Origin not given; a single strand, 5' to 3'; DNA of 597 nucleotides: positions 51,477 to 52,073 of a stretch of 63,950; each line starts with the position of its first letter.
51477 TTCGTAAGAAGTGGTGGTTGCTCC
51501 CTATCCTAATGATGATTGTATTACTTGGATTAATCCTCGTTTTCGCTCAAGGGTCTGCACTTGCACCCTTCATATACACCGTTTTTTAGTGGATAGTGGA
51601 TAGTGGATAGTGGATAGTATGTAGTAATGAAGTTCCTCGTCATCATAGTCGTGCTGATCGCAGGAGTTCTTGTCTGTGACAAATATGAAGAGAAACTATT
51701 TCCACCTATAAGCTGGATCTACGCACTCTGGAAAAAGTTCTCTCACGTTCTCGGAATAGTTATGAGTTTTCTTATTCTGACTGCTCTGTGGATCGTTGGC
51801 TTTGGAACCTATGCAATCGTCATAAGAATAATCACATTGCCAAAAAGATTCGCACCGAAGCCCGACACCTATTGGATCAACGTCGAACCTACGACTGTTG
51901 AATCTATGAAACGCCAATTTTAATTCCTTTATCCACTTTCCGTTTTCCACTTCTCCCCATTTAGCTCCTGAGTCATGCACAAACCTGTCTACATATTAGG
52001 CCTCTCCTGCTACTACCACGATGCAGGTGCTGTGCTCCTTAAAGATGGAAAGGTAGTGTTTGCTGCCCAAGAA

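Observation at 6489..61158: Blocks of 7-9-nt tandem repeats at gene junctions and in frame inside conserved genes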

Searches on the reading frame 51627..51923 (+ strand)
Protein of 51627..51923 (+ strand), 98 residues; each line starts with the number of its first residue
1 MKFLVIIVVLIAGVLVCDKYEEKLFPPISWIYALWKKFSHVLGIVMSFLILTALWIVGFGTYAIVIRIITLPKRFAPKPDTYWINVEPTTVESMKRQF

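Call 23: find_encoding_contigs(protein=window:51627-51923:+, flank=10000, max_places=10)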
Protein window:51627-51923:+ (98 aa): 7 contigs read that carry it; 7 places shown.
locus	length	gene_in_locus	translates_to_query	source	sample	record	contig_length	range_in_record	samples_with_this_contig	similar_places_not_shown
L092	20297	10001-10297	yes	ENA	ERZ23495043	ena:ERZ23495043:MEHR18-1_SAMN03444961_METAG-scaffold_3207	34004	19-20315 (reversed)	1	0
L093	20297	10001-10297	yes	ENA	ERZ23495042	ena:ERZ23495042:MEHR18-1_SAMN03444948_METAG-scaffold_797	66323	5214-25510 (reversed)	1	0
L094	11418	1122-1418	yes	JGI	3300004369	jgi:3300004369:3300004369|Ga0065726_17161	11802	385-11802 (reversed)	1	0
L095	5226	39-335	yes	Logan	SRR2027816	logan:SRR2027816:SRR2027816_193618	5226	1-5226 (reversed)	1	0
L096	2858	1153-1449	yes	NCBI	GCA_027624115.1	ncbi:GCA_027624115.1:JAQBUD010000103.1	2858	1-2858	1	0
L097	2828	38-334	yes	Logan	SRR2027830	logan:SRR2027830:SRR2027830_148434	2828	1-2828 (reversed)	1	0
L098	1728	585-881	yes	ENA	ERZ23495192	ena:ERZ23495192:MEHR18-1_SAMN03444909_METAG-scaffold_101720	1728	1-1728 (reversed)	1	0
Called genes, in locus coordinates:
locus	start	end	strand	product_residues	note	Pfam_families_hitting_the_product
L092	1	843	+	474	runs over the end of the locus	PF02874:ATP-synt_ab_N, PF00006:ATP-synt_ab, PF22919:ATP-synt_VA_C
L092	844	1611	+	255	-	-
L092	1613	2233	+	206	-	PF01813:ATP-synt_D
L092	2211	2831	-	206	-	PF09997:DUF2238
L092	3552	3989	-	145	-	PF05198:IF3_N, PF00707:IF3_C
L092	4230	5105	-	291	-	-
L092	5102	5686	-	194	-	-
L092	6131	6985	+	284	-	PF03462:PCRF, PF00472:RF-1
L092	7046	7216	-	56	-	-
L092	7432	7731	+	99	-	-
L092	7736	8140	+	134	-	PF00472:RF-1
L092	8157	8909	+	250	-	-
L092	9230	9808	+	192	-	PF02163:Peptidase_M50 (weak)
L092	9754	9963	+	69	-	PF19451:DUF5989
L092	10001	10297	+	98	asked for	-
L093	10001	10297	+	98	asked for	-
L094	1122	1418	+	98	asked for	-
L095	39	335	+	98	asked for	-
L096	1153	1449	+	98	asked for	-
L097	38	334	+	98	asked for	-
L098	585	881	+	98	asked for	-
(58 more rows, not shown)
